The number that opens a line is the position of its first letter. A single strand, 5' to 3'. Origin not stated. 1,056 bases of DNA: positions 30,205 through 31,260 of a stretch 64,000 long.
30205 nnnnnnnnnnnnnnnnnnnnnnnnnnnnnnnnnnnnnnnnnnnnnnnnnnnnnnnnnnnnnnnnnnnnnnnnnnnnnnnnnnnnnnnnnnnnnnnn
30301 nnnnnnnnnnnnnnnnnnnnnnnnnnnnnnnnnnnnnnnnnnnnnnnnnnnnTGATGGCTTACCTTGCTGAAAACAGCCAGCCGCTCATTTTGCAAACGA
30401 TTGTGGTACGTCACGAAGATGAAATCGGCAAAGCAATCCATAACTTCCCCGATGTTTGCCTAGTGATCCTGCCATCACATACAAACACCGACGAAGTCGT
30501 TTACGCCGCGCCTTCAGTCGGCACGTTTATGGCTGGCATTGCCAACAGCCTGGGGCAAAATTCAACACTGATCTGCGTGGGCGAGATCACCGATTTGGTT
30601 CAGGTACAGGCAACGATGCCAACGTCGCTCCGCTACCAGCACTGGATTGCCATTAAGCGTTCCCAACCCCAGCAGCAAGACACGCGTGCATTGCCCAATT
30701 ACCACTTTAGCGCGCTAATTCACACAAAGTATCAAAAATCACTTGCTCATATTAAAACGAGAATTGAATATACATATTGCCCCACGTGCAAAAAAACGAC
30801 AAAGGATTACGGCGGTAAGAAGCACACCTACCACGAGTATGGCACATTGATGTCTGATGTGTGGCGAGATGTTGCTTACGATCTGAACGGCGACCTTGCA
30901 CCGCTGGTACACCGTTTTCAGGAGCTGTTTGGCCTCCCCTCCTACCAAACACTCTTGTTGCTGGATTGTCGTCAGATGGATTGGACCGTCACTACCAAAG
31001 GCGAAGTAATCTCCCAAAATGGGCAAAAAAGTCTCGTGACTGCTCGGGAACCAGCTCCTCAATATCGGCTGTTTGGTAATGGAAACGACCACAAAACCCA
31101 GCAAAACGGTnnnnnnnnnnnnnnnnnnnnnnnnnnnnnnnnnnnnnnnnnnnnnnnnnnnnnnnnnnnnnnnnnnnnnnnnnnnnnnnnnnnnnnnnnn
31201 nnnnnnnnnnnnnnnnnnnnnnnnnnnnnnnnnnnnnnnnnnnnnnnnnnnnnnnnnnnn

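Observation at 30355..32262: Methyltransferase built as an intramolecular pseudo-dimer: dead MTase copy plus active beta-class MTase plus HNH-associated-repeat-like tail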

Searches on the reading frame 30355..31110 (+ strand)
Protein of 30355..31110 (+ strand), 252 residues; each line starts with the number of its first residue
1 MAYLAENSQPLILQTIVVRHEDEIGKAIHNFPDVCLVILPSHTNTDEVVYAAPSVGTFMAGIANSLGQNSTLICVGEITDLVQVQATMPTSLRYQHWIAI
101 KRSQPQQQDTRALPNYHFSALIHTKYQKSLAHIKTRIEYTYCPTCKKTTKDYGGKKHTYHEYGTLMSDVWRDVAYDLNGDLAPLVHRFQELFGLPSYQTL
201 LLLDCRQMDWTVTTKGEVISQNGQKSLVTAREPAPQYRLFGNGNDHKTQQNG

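Call 3: search_protein_families(library=pfam, proteins=[window:30355-31110:+], max_evalue=1)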
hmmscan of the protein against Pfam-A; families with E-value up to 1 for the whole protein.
window:30355-31110:+ (252 aa): 0 families

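Call 4: search_protein_families(library=ncbifam, proteins=[window:30355-31110:+], max_evalue=1)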
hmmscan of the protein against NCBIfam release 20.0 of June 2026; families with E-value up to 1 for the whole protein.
window:30355-31110:+ (252 aa): 0 families

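Call 19: search_solved_structures(query=A2, max_evalue=10, show_alignments=3)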
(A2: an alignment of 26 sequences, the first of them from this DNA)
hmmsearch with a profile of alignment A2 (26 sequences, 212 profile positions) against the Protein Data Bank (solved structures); distinct sequences matched with E-value up to 10: 2.
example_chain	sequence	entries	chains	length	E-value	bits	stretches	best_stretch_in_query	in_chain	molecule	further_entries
1yzu_A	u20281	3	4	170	0.89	12.3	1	49-108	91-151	Ras-related protein Rab-21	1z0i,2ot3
1z08_A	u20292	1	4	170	0.9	12.3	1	49-108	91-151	Ras-related protein Rab-21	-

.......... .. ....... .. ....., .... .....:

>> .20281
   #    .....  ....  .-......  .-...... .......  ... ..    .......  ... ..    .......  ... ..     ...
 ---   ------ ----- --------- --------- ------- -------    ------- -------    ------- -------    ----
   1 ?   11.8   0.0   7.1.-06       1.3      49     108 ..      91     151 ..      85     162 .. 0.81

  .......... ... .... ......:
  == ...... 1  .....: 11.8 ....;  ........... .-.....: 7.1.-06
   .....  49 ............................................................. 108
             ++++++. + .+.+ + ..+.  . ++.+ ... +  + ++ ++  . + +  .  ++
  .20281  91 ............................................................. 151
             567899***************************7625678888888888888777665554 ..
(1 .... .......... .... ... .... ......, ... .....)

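Call 24: predict_structure(alignment_id=A2)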
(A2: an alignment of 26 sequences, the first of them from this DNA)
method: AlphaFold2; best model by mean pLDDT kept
length: 212 residues; sequences in the alignment: 26
mean_pLDDT: 75.8   pTM: 0.78
mean pLDDT of the five models: 75.8, 75.2, 74.5, 74.3, 74.4
residues with pLDDT >= 90: 59; 70-90: 82; 50-70: 39; < 50: 32
segments of 3 or more residues with pLDDT < 50: 1-4, 132-138, 140-144, 153-158, 160-166
pLDDT, mean of each block of 10 residues (from residue 1): 54 92 87 94 69 89 92 92 91 83 76 79 75 44 50 47 52 77 86 78 88 53
secondary structure, 60 per line:
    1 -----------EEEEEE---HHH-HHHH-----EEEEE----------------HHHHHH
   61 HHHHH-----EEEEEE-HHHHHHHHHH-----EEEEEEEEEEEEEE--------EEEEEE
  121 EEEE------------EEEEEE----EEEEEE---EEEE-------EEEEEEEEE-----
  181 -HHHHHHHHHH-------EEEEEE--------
elements in order: E12-17 H25-28 E34-38 H55-65 E71-76 H78-87 E93-106 E115-124 E137-142 E147-152 E156-159 E167-175 H182-191 E199-204

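Call 26: fold_search(model_id=the predicted structure, library=pdb)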
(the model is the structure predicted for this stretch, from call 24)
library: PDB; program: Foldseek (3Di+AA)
matches with E <= 10: 632; with E <= 0.001: 16
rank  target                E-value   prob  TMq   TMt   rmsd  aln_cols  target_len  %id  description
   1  5hfj_D                4.9e-05  1.00  0.41  0.45   7.0       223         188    8  crystal structure of M1.HpyAVI-SAM complex (released 2016-11-16)
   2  5hfj_G                8.0e-05  1.00  0.42  0.44   7.6       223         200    9  crystal structure of M1.HpyAVI-SAM complex (released 2016-11-16)
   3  5hfj_F                8.5e-05  1.00  0.44  0.47   7.1       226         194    8  crystal structure of M1.HpyAVI-SAM complex (released 2016-11-16)
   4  5hek_A                1.0e-04  1.00  0.41  0.43   8.7       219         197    7  crystal structure of M1.HpyAVI (released 2016-11-16)
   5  6pbd_A                1.5e-04  1.00  0.41  0.26   8.0       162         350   10  DNA N6-Adenine Methyltransferase CcrM In Complex with Double-Stranded DNA Oligonucleotide Containing Its Recognition S (released 2019-10-23)
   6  5hfj_C                1.6e-04  1.00  0.40  0.41   8.4       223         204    9  crystal structure of M1.HpyAVI-SAM complex (released 2016-11-16)
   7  6pbd_B                1.8e-04  1.00  0.49  0.34   9.0       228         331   10  DNA N6-Adenine Methyltransferase CcrM In Complex with Double-Stranded DNA Oligonucleotide Containing Its Recognition S (released 2019-10-23)
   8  5hek_C                1.8e-04  1.00  0.39  0.43   8.1       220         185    7  crystal structure of M1.HpyAVI (released 2016-11-16)
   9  5hfj_A                2.8e-04  1.00  0.42  0.44   7.6       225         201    9  crystal structure of M1.HpyAVI-SAM complex (released 2016-11-16)
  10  1g60_A                4.0e-04  1.00  0.50  0.45   9.1       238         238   12  Crystal Structure of Methyltransferase MboIIa (Moraxella bovis) (released 2002-05-01)
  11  5hfj_E                4.3e-04  1.00  0.41  0.44   8.4       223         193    8  crystal structure of M1.HpyAVI-SAM complex (released 2016-11-16)
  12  5hfj_H                4.5e-04  1.00  0.40  0.43   7.5       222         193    7  crystal structure of M1.HpyAVI-SAM complex (released 2016-11-16)
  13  5hfj_B                4.5e-04  1.00  0.41  0.44   7.8       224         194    9  crystal structure of M1.HpyAVI-SAM complex (released 2016-11-16)
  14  5hek_B                6.9e-04  1.00  0.43  0.47   7.4       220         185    8  crystal structure of M1.HpyAVI (released 2016-11-16)
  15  9g4u_A                7.3e-04  0.99  0.43  0.43   8.1       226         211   10  Crystal structure of the human METTL3-METTL14 in complex with small molecule inhibitor Compound 31 (released 2025-02-12)
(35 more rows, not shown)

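Call 28: find_homologous_proteins(query=A2, max_evalue=0.001)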
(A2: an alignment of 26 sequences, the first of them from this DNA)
Query A2 (26 sequences) (212 aa, profile of the alignment): 64 proteins with E <= 0.001 among 2273 candidates.
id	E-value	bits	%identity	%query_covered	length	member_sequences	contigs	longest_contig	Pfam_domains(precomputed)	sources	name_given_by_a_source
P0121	1.1e-108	380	60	99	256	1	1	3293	-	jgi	jgi:site-specific DNA-methyltransferase (adenine-specific)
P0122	4.3e-105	368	55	97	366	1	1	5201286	PF01555.25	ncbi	-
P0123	3.0e-100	352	59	99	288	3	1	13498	-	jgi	jgi:hypothetical protein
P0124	2.2e-99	349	60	99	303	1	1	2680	-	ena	-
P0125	5.5e-99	348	50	96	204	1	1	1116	-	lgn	-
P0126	2.5e-97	343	53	99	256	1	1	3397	-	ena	-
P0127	1.1e-95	337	51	99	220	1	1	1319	-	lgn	-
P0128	2.1e-95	336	46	99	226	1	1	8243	-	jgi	-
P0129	1.9e-94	333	55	90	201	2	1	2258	-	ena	-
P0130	1.9e-91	323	62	83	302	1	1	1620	PF01555.25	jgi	-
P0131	9.9e-91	321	48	98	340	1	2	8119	PF01555.25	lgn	-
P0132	3.7e-88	313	47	93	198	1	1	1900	-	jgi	-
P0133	6.3e-82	292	48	93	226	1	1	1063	-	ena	-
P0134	4.9e-80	286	58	75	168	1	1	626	-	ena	-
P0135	1.5e-77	278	49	97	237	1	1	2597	-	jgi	jgi:hypothetical protein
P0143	2.6e-56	209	37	98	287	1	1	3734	PF01555.25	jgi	-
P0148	1.6e-54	203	38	96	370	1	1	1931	PF01555.25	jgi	-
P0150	1.3e-53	200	38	98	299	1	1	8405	PF01555.25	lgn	-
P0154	3.7e-51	192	40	96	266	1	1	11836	-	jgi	jgi:hypothetical protein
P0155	9.7e-51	190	37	94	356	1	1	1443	PF01555.25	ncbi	ncbi:MAG: DNA-methyltransferase, partial [Terriglobia bacterium]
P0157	2.4e-49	186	35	98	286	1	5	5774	-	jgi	jgi:site-specific DNA-methyltransferase (adenine-specific)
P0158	3.5e-49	185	38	97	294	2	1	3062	PF01555.25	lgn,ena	-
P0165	1.4e-45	173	52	47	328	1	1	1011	PF01555.25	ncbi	ncbi:MAG: DNA methyltransferase, partial [Nitrososphaera sp.]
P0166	2.3e-45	173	45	67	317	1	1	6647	PF01555.25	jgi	jgi:site-specific DNA-methyltransferase (adenine-specific)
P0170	5.8e-44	168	68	42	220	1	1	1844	PF01555.25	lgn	-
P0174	1.8e-42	163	51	52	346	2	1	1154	PF01555.25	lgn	-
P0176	1.4e-35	141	50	50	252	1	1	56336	PF01555.25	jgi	-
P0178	4.6e-35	139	43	65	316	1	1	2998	PF01555.25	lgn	-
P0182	4.2e-24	103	48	36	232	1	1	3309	PF01555.25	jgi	jgi:hypothetical protein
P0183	1.2e-17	82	52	31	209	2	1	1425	PF01555.25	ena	-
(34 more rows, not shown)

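Call 29: find_encoding_contigs(protein=P0154, flank=4000, max_places=2)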
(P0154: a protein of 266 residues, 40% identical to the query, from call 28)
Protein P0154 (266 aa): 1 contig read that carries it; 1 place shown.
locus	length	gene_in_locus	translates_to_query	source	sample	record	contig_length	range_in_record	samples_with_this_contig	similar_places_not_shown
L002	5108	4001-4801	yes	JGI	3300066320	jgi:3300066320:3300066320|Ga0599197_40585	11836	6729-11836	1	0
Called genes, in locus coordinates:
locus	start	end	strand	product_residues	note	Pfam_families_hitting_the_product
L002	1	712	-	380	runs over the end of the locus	PF02687:FtsX (weak)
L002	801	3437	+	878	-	PF00133:tRNA-synt_1, PF01406:tRNA-synt_1e (faint), PF09334:tRNA-synt_1g, PF13603:tRNA-synt_1_2, PF08264:Anticodon_1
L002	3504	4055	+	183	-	PF24447:RE_BanI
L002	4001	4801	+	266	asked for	-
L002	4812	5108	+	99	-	?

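Call 30: find_encoding_contigs(protein=P0157, flank=4000, max_places=2)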
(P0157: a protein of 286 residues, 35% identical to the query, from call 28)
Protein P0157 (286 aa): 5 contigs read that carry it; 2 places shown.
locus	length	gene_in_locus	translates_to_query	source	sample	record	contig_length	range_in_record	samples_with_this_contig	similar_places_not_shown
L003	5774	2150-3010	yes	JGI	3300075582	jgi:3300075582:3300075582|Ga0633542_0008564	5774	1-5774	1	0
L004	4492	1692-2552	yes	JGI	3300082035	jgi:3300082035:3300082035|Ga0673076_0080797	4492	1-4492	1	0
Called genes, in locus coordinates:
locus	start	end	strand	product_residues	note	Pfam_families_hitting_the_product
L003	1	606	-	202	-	?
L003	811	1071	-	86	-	-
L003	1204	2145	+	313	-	PF24447:RE_BanI, PF26568:RE_BanI_C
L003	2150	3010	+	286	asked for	-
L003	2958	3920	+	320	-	PF01555:N6_N4_Mtase, PF18780:HNH_repeat (weak)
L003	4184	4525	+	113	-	-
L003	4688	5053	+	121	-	PF12680:SnoaL_2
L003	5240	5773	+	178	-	?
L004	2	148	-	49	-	?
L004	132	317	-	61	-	-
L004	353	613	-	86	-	-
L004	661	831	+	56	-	-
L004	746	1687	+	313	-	PF24447:RE_BanI, PF26568:RE_BanI_C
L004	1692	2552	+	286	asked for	-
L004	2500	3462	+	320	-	PF01555:N6_N4_Mtase, PF18780:HNH_repeat (weak)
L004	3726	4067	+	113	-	-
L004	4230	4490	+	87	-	?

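Call 31: find_encoding_contigs(protein=P0123, flank=4000, max_places=2)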
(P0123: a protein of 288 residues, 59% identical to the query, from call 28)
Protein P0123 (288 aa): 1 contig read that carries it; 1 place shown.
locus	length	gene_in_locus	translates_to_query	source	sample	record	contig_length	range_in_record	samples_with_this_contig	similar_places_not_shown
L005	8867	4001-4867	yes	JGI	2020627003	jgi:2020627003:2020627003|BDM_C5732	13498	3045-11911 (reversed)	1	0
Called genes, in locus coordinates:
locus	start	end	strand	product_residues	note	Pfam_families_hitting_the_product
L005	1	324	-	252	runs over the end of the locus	PF07690:MFS_1, PF00083:Sugar_tr (weak)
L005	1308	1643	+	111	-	-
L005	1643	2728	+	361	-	PF01381:HTH_3, PF06114:Peptidase_M78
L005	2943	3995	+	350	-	PF24447:RE_BanI, PF26568:RE_BanI_C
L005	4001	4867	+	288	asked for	-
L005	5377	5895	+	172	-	PF01555:N6_N4_Mtase, PF18780:HNH_repeat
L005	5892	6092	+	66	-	-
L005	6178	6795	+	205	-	PF02589:LUD_dom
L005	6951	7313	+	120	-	PF08240:ADH_N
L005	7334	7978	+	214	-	PF00107:ADH_zinc_N (weak)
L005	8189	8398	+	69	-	-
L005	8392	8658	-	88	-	PF13852:DUF4197 (weak)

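Call 33: find_related_loci(query=A2, collection=genome_contigs, flank=5000)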
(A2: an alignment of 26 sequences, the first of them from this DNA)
Query A2 (212 aa) in genome_contigs; peptide patterns used: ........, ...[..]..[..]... (x = any residue, [..] = any of these).
204 stretches matched a pattern; 199 encode a relative of the query (tblastn E <= 1e-3); the best 80 are kept; 80 distinct loci.
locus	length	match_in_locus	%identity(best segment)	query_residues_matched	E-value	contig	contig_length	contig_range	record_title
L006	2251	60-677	63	1-210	2e-97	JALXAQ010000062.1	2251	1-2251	MAG: Thiotrichaceae bacterium isolate T2_metabat2_scaf2bin.004 T2_NODE_151608_length_2251_cov_2.474576, whole genome sho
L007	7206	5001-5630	60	1-210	4e-91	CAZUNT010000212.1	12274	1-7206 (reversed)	MAG TPA_asm: uncultured Caldilineaceae bacterium isolate binchicken_co7_199 genome assembly, contig: NODE_6316_length_12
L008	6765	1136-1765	59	1-210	1e-88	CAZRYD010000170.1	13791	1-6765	MAG TPA_asm: uncultured Caldilineaceae bacterium isolate SRP323723_co1_132 genome assembly, contig: NODE_3688_length_137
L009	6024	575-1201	57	1-209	4e-84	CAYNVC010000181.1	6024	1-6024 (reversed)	MAG TPA_asm: uncultured Anaerolineales bacterium isolate binchicken_co67_58 genome assembly, contig: NODE_15482_length_6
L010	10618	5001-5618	55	1-206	6e-75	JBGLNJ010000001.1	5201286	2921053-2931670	MAG: Anaerolineae bacterium isolate PPR_0270 scaffold_52704, whole genome shotgun sequence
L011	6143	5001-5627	52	1-209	2e-74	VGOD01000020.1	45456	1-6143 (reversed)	MAG: Chloroflexi bacterium isolate K_DeepCast_250m_m2_061 K_DeepCast_250m_m2_061_Ga0194125_10001117, whole genome shotgu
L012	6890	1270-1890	51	1-207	2e-72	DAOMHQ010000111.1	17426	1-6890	MAG TPA_asm: bacterium isolate AMR_MDS_4946 NODE_3212_length_17426_cov_8.345115, whole genome shotgun sequence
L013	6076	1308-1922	52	1-210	4e-72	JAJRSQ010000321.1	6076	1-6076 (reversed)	MAG: Chloroflexota bacterium isolate Dive96_bin1.126 k141_3362261, whole genome shotgun sequence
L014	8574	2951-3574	51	1-208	2e-71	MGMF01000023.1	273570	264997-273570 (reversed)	MAG: Chloroflexi bacterium GWB2_49_20 gwb2_scaffold_6, whole genome shotgun sequence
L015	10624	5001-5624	49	1-208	8e-70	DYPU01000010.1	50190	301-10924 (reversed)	MAG TPA_asm: Anaerolinea sp. isolate SulCav_GS09_5_2_53_12 SulCav_GS09_5_788_length_50190_cov_7_166610, whole genome sho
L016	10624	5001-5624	49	1-211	3e-69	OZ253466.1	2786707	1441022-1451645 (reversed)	MAG: Dehalococcoidia bacterium isolate 7f7fcc17-106b-4c1d-a8d7-7cf201ad70ef genome assembly, chromosome: 1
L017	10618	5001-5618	50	1-206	1e-68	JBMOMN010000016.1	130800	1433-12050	MAG: Chloroflexota bacterium isolate Betzabe_MAG051 MAG051_16, whole genome shotgun sequence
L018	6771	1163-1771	53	1-208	7e-68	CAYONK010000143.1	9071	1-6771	MAG TPA_asm: uncultured Ardenticatenaceae bacterium isolate SRP304446_co1_142 genome assembly, contig: NODE_5463_length_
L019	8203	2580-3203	50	1-208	3e-67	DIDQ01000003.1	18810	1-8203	MAG TPA_asm: Anaerolineales bacterium UBA5796 UBA5796_contig_611, whole genome shotgun sequence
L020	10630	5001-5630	49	1-211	6e-66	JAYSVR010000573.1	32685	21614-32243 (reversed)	MAG: Acidobacteriota bacterium isolate GFS_12827 GFS_12827_572, whole genome shotgun sequence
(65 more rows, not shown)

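Call 53: search_protein_representatives(alignment_id=A2)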
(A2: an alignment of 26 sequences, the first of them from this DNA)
Query: 26 sequences, 212 profile positions. Proteins with E-value up to 0.001 (for the whole library): 188; up to 1e-10: 88; up to 1e-30: 42. The best 150 are listed.
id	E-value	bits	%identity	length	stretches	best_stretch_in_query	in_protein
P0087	3.8e-101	353.4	-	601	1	1-212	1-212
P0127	3.4e-96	337.2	-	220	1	1-212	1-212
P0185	2.2e-82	292.0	-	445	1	1-209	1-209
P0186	4.6e-77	274.7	-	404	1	1-211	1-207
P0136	2.1e-75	269.3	-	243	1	1-212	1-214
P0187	1.4e-73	263.3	-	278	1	1-208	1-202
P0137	1.4e-71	256.8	-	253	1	1-208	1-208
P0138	2.9e-71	255.7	-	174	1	1-173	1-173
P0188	1.1e-64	234.2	-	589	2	1-206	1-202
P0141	8.6e-59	215.0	-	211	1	1-208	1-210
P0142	2.8e-58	213.3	-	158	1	1-160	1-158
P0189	1.4e-55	204.5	-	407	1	1-208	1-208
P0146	3.6e-55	203.1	-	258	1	1-209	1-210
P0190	6.0e-54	199.1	-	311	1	1-207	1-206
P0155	3.1e-51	190.3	-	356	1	1-207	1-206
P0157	7.5e-50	185.8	-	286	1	1-207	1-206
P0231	5.0e-13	65.4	-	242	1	39-173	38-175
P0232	6.3e-13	65.1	-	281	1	50-207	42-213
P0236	1.2e-12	64.2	-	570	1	50-195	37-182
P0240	1.3e-11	60.8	-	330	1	45-175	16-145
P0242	1.6e-11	60.5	-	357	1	52-174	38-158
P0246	5.1e-11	58.9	-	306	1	46-191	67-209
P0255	1.6e-10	57.3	-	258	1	54-173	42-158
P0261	3.7e-10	56.1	-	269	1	50-172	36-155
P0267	2.1e-09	53.6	-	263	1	66-175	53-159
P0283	3.5e-07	46.4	-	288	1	57-173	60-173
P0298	1.5e-06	44.2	-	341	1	58-174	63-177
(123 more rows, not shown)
